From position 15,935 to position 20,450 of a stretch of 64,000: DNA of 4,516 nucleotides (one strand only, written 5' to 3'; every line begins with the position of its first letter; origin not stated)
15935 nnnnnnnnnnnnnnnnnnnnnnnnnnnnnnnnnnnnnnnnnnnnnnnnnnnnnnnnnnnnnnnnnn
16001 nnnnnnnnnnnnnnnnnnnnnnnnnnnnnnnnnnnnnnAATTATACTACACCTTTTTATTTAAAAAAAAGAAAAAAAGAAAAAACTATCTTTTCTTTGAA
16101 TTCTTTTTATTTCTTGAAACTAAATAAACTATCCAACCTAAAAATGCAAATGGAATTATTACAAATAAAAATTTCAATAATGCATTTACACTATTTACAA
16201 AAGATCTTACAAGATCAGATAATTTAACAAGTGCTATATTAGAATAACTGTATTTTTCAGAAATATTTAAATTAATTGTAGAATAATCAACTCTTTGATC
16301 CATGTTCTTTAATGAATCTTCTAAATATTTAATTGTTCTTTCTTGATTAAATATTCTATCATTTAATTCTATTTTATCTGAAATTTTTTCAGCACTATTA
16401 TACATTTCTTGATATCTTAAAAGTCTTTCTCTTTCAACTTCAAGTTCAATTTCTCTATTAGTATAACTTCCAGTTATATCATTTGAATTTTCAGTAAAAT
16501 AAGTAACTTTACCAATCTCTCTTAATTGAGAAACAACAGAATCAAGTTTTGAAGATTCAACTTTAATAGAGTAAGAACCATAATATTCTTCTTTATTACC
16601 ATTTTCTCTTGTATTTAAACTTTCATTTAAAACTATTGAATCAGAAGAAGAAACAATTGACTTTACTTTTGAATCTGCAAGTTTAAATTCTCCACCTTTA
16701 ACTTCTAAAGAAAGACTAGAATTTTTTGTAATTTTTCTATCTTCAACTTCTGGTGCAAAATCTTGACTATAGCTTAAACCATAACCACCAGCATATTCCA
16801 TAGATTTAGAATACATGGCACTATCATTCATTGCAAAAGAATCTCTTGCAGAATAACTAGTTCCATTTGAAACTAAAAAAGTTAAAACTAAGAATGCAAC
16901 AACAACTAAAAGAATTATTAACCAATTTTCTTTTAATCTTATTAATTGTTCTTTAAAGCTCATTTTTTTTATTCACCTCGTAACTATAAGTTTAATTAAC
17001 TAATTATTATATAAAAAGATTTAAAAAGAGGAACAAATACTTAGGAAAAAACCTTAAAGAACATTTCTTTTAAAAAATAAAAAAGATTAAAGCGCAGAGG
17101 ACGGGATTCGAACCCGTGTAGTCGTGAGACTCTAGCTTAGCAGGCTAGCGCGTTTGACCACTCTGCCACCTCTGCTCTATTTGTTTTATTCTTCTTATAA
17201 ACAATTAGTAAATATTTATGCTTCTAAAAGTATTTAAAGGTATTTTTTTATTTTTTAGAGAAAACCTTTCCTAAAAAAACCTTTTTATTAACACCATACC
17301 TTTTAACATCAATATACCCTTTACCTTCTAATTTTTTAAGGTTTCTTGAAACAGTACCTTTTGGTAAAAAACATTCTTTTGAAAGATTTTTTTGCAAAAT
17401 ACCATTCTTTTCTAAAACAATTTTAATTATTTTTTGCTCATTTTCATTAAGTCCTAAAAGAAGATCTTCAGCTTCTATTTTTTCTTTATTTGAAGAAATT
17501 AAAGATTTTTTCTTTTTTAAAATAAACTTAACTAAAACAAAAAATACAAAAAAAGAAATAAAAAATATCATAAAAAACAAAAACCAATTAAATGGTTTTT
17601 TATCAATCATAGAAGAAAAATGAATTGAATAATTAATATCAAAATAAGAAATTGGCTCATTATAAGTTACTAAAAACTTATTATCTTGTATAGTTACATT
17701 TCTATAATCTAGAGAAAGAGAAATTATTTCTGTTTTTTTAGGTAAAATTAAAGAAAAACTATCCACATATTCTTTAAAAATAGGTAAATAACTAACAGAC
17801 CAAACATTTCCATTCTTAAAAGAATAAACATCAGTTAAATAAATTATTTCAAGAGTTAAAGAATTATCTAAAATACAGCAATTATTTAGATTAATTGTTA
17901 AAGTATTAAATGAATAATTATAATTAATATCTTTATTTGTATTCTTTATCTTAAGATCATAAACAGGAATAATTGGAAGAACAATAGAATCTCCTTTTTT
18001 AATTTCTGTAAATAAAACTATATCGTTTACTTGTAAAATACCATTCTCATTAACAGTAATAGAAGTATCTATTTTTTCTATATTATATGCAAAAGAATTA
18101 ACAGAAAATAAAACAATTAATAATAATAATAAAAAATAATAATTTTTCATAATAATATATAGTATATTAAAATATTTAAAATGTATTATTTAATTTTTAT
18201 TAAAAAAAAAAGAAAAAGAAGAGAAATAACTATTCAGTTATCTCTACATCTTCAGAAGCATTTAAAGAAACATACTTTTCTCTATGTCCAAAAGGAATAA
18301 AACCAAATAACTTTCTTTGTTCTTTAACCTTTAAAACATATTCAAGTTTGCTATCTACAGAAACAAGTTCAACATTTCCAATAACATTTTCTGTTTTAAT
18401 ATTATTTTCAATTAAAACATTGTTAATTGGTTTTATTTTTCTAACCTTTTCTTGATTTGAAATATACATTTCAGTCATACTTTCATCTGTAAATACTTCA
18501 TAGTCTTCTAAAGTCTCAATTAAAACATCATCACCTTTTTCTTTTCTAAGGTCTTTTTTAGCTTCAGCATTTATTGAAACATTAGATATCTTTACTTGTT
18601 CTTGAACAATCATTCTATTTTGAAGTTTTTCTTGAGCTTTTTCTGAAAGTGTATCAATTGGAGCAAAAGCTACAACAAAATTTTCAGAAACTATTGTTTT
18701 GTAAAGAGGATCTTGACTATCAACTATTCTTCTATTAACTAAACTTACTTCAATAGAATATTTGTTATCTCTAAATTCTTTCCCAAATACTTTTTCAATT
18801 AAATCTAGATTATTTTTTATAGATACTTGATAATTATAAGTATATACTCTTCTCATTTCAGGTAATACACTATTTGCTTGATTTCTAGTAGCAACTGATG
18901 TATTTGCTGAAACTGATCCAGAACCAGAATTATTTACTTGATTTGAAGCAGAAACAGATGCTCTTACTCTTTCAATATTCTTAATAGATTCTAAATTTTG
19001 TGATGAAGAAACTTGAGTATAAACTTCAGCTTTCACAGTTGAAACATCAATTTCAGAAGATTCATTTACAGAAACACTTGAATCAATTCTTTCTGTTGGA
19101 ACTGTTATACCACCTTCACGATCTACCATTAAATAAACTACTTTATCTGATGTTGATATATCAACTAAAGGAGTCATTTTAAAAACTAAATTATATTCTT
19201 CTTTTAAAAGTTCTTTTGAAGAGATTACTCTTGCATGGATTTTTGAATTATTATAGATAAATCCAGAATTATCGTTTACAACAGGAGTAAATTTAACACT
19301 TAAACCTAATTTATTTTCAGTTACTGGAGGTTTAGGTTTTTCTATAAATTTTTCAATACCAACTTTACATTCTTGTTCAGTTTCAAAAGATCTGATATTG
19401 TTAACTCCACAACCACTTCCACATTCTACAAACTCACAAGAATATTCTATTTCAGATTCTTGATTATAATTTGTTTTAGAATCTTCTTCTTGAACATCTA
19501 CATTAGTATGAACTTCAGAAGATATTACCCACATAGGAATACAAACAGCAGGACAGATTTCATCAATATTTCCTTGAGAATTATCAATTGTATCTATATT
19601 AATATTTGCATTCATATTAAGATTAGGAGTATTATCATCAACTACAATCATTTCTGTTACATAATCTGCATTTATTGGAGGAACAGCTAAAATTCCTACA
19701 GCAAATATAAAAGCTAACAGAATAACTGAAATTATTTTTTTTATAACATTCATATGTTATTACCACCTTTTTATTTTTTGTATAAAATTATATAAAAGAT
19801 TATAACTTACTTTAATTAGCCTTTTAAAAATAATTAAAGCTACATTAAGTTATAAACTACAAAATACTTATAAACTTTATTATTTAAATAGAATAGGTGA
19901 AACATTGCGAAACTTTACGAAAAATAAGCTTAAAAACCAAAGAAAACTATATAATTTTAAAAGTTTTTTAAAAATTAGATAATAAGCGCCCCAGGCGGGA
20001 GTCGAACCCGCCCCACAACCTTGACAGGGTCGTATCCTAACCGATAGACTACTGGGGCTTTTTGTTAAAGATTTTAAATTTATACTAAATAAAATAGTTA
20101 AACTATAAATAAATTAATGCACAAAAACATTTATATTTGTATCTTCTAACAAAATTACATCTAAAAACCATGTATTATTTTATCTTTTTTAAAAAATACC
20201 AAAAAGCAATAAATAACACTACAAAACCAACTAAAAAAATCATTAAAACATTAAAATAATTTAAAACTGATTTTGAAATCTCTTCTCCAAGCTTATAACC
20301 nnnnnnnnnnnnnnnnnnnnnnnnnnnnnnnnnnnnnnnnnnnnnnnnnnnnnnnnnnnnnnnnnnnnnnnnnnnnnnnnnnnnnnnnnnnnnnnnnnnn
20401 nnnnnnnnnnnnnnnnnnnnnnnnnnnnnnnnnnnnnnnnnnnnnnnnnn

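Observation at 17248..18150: One-component transmembrane regulator: extracytoplasmic beta-rich sensor domain, single TM, cytoplasmic winged-HTH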

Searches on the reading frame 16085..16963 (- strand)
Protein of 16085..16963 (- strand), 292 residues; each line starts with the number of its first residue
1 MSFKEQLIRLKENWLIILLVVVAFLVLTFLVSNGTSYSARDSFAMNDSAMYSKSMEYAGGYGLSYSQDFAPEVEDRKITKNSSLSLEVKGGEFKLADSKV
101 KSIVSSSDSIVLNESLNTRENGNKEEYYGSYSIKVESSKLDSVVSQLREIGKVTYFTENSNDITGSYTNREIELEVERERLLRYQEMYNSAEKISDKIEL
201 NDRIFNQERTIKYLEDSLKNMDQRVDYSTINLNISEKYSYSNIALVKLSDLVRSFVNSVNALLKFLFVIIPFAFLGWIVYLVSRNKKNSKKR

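Call 3: search_protein_families(library=pfam, proteins=[window:16085-16963:-], max_evalue=1)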
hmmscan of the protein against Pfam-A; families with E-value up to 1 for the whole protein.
window:16085-16963:- (292 aa): 4 families
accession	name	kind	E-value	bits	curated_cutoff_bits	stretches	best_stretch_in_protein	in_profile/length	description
PF14257.11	DUF4349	-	1.6e-34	119.6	27.7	1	76-282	1-211/213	Domain of unknown function (DUF4349)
PF06664.17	WLS-like_TM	-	0.067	12.9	28.3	1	241-288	129-176/247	Wntless-like, transmembrane domain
PF04689.18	S1FA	-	0.075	13.6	21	1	16-36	11-31/66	DNA binding protein S1FA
PF02553.20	CbiN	-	0.22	11.9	25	0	15-45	2-32/67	Cobalt transport protein component CbiN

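Call 4: search_protein_families(library=ncbifam, proteins=[window:16085-16963:-], max_evalue=1)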
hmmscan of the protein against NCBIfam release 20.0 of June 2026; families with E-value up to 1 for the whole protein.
window:16085-16963:- (292 aa): 5 families
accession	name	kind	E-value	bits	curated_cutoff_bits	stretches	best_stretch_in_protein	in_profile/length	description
NF005642.0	PRK07405.1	subfamily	0.0069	15.6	524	1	134-220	2-86/318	RNA polymerase sigma factor SigD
NF004615.0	PRK05949.1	subfamily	0.011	14.6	530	1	137-246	14-119/327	RNA polymerase sigma factor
TIGR00734.1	hisAF_rel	hypoth_equivalog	0.18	11.6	179.85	1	121-237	19-139/221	HisA/HisF family protein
NF033860.0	Wzy_O6_O28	subfamily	0.23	10.3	75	1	249-289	105-141/385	oligosaccharide repeat unit polymerase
TIGR02454.1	ECF_T_CbiQ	equivalog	0.47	10.2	111.8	0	258-285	43-70/200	cobalt ECF transporter T component CbiQ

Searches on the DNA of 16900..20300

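Call 72: search_rna_families(source=window, start=16900, end=20300, threshold=evalue, max_evalue=1)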
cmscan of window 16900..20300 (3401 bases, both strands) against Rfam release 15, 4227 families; matches with E-value up to 1: 3.
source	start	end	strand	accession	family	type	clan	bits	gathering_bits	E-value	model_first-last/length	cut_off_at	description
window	17093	17175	-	RF00005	tRNA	Gene; tRNA;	CL00001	60.4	29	7.4e-12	1-71/71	no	tRNA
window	19987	20058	-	RF00005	tRNA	Gene; tRNA;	CL00001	59.7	29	1.2e-11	1-71/71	no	tRNA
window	19977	20052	-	RF00233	Tymo_tRNA-like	Cis-reg;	-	21.6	40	0.18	1-84/84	no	Tymovirus/Pomovirus/Furovirus tRNA-like 3' UTR element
